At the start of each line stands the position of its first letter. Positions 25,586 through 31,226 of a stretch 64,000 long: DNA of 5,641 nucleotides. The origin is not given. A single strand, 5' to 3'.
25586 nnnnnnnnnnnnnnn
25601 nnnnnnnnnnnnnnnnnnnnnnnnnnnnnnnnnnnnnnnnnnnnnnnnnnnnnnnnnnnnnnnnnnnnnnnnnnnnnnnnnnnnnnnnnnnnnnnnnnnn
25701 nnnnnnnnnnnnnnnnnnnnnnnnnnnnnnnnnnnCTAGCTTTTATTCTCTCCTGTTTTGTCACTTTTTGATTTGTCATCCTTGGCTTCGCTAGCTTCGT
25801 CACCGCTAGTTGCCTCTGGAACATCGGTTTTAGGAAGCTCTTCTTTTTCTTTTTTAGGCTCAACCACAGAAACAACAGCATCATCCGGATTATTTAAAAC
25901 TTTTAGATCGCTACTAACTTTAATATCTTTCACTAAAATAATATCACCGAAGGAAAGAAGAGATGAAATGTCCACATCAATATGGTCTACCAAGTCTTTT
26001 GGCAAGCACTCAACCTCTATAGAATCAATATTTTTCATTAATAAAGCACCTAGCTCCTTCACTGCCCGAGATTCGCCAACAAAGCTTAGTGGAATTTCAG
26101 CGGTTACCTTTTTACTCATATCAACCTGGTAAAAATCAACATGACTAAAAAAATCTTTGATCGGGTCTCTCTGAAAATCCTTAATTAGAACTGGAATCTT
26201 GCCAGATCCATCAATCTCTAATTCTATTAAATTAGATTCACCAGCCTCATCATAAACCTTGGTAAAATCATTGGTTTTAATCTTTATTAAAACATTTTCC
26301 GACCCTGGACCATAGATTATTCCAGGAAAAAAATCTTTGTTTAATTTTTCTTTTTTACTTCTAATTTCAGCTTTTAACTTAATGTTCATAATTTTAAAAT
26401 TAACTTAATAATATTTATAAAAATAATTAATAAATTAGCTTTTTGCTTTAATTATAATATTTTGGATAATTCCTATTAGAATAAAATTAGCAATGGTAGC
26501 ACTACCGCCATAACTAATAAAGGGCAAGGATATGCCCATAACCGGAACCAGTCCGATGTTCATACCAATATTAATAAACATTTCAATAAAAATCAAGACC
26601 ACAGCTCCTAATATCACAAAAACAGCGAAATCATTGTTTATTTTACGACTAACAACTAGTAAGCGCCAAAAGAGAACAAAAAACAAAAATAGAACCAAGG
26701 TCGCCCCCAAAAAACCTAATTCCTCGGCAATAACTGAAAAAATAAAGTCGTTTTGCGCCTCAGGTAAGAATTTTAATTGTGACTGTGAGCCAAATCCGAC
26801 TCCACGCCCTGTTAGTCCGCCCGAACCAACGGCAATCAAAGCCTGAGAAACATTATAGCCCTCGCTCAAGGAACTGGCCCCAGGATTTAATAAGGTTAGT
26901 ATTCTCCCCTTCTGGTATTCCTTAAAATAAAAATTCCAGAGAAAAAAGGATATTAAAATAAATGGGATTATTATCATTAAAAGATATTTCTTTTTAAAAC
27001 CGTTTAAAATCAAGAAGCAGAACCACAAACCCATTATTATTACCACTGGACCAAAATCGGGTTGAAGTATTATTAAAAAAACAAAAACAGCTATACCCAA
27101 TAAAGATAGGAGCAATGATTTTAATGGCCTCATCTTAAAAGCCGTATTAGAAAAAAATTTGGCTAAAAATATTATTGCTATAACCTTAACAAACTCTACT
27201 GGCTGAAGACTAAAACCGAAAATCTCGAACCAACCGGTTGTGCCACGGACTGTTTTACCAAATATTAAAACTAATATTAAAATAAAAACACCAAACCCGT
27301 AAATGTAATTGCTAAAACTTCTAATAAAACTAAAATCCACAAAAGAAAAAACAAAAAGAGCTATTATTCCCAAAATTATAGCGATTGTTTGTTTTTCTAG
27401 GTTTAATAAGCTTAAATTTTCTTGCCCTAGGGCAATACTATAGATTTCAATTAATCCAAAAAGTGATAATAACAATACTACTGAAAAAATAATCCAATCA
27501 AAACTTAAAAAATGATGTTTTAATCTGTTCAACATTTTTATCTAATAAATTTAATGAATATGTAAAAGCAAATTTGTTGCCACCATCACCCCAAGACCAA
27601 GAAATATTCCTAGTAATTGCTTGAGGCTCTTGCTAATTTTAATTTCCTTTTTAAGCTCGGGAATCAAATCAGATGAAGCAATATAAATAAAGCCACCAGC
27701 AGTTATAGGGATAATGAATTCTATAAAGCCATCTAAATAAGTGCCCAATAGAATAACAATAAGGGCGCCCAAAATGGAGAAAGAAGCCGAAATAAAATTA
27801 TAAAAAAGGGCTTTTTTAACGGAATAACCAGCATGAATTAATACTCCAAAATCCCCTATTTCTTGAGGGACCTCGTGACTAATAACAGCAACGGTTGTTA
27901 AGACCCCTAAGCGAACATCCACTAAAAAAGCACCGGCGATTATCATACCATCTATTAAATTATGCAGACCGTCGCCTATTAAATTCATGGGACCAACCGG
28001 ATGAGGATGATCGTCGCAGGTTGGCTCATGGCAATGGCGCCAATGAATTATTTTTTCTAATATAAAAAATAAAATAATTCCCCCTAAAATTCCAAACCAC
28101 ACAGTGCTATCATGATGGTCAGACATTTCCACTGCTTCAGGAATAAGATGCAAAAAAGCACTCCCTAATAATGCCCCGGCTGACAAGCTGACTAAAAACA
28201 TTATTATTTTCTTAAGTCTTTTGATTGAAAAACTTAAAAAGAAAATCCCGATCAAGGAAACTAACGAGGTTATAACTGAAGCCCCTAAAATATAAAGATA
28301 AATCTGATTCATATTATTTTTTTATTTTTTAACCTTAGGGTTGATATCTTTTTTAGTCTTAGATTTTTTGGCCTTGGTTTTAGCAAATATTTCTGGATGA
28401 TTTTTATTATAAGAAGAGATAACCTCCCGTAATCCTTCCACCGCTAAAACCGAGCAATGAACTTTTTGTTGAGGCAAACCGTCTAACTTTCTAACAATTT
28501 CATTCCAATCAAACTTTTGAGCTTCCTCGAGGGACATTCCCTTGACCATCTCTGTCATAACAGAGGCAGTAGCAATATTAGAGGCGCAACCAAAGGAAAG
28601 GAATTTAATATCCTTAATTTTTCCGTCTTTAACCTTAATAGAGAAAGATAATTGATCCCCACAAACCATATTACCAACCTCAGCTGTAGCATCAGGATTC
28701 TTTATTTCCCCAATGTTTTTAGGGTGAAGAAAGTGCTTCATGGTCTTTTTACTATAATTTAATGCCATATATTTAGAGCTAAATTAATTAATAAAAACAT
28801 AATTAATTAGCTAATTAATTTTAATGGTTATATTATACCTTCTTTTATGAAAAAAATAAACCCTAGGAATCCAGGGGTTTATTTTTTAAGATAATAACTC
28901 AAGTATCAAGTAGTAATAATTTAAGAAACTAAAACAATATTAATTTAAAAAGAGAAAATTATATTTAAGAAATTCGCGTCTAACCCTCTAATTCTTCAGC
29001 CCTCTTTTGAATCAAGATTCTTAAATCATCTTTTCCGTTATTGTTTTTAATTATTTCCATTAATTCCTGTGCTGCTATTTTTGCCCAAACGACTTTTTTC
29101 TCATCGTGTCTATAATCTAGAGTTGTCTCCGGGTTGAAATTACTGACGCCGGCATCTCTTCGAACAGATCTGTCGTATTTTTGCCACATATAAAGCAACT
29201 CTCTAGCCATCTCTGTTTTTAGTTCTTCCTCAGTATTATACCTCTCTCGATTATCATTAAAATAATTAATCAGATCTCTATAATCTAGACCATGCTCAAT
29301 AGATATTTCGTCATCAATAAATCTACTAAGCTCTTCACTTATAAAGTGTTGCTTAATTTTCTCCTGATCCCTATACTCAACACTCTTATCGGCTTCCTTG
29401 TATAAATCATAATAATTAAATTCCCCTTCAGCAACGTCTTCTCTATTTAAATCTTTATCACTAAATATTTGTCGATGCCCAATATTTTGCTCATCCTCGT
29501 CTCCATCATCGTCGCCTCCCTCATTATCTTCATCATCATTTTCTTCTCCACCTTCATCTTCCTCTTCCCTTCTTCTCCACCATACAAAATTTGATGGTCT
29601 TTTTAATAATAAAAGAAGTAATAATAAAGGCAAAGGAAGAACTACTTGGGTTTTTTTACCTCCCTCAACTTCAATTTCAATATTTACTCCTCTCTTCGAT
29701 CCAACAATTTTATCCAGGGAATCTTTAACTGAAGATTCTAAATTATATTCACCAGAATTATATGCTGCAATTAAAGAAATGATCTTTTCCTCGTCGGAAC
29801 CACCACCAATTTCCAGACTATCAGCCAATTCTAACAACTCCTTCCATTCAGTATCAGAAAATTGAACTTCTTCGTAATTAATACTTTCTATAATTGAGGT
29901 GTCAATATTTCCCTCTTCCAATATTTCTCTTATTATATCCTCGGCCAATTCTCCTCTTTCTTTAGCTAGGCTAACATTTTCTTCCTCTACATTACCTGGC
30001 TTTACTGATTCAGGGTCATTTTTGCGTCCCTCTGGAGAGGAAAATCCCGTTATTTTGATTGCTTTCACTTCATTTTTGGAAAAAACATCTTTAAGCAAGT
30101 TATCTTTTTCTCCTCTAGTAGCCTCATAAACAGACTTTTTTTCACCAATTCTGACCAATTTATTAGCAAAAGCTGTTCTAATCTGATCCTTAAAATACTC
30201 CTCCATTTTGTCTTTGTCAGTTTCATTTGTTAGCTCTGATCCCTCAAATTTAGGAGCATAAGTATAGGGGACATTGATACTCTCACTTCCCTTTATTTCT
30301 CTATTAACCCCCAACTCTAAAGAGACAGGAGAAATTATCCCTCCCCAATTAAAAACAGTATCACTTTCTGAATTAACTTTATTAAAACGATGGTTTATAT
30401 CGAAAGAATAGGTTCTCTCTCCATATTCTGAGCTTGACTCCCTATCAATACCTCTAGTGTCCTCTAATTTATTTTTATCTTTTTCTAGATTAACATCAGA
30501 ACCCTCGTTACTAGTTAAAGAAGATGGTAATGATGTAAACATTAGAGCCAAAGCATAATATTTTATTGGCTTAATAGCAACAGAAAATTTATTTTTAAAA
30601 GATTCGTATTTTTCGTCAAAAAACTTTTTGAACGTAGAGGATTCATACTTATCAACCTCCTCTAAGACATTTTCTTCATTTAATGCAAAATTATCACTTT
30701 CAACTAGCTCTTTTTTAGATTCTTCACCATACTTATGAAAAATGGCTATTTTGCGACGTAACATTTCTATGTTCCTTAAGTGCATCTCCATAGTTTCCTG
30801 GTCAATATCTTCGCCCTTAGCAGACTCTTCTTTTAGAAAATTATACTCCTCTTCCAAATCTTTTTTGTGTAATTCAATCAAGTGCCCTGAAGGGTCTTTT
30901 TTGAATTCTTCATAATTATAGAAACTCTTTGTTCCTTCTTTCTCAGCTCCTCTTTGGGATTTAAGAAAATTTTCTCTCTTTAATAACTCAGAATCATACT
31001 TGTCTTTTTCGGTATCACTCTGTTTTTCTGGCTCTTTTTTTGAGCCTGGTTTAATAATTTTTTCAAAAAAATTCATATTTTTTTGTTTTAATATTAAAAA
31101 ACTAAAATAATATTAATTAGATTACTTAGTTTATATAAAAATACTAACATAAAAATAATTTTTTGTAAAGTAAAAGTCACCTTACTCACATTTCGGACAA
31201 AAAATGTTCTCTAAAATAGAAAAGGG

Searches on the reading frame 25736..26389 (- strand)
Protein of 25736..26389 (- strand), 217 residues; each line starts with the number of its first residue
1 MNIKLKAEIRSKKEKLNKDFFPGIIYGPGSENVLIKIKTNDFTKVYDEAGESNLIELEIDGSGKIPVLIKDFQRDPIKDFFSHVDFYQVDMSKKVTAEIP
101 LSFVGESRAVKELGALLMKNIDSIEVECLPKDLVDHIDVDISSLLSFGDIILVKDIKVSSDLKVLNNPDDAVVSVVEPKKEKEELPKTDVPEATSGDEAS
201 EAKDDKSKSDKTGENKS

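Call 33: search_protein_families(library=pfam, proteins=[window:25736-26389:-], max_evalue=0.001)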
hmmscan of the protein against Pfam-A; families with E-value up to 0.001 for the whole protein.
window:25736-26389:- (217 aa): 2 families
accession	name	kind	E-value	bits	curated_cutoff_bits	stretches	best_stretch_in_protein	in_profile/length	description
PF14693.11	Ribosomal_TL5_C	-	2.5e-22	79.4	27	1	94-179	1-84/84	Ribosomal protein TL5, C-terminal domain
PF01386.24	Ribosomal_L25p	-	1.4e-17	64.4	23.6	1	7-86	3-82/82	Ribosomal L25p family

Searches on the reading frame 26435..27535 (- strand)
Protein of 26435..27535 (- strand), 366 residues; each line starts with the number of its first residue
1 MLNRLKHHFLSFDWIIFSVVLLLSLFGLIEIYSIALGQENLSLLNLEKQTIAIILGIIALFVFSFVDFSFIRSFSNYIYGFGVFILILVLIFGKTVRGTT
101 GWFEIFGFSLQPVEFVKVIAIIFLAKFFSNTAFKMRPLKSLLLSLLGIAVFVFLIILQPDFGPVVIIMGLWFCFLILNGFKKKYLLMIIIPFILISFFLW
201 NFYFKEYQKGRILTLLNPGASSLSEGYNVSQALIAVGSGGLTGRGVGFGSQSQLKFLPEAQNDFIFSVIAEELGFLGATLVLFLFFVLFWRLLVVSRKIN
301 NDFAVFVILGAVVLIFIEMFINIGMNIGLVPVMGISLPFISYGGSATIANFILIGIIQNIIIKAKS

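Call 33: search_protein_families(library=pfam, proteins=[window:26435-27535:-], max_evalue=0.001)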
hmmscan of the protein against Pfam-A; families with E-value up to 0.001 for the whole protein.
window:26435-27535:- (366 aa): 1 family
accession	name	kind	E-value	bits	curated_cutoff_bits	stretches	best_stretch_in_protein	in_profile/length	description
PF01098.24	FTSW_RODA_SPOVE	-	3.8e-90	302.9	26.4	1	14-363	2-353/356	Cell cycle protein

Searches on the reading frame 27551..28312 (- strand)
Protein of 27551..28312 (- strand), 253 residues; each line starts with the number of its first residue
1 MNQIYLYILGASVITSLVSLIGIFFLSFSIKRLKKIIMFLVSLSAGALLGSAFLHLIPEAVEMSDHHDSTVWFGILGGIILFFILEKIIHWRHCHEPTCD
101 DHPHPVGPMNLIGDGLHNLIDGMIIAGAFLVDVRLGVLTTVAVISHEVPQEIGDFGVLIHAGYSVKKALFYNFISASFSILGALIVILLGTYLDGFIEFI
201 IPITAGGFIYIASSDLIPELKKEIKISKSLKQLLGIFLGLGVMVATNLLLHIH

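Call 33: search_protein_families(library=pfam, proteins=[window:27551-28312:-], max_evalue=0.001)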
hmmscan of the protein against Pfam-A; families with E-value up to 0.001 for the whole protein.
window:27551-28312:- (253 aa): 1 family
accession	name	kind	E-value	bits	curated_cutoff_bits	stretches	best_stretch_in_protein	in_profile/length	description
PF02535.28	Zip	-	2.5e-47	162.1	35.1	2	109-245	180-321/323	ZIP Zinc transporter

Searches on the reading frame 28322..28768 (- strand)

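Call 33: search_protein_families(library=pfam, proteins=[window:28322-28768:-], max_evalue=0.001)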
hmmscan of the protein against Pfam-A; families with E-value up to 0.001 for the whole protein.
window:28322-28768:- (148 aa): 2 families
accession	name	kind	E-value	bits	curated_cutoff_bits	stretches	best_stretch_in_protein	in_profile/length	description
PF01592.21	NifU_N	-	6.5e-39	133.4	22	1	5-123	2-123/127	NifU-like N terminal domain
PF12637.14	TSCPD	-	8.9e-05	23.2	22.8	1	34-100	10-69/88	TSCPD domain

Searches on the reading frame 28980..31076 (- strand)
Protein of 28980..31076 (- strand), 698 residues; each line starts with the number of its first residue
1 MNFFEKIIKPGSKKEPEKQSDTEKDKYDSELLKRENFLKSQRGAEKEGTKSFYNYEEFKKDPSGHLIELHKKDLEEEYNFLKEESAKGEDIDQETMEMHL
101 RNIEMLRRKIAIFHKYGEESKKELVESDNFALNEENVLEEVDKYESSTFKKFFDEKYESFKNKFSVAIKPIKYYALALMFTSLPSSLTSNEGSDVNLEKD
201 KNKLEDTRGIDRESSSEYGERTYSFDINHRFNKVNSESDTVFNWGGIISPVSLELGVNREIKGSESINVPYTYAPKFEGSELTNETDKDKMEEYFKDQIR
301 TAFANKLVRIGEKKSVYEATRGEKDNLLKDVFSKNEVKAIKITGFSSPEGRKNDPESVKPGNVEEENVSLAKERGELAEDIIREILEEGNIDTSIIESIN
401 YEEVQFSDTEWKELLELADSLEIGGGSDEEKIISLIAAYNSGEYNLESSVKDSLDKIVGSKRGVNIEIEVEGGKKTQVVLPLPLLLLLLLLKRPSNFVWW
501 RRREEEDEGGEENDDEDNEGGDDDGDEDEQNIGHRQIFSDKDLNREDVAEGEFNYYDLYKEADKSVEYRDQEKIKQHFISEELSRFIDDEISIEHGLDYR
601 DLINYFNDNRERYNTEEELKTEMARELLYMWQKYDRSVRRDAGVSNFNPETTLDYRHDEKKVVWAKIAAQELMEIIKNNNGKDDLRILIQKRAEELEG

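Call 31: find_encoding_contigs(protein=window:28980-31076:-, flank=10000, max_places=1)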
Protein window:28980-31076:- (698 aa): 2 contigs read that carry it; 1 place shown.
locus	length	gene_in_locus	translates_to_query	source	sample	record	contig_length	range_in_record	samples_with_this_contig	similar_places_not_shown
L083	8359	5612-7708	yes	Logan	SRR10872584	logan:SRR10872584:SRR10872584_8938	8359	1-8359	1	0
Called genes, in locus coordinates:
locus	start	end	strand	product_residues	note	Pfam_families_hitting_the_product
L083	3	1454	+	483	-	?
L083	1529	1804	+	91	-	-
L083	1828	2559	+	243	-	PF00160:Pro_isomerase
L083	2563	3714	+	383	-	PF00266:Aminotran_5, PF01212:Beta_elim_lyase (weak)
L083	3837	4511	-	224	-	PF13495:Phage_int_SAM_4, PF00589:Phage_integrase, PF22823:MrpR_C_cat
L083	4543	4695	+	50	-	-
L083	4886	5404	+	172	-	-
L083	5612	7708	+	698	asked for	-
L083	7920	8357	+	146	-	?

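Call 33: search_protein_families(library=pfam, proteins=[window:28980-31076:-], max_evalue=0.001)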
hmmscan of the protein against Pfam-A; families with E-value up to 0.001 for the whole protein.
window:28980-31076:- (698 aa): 0 families
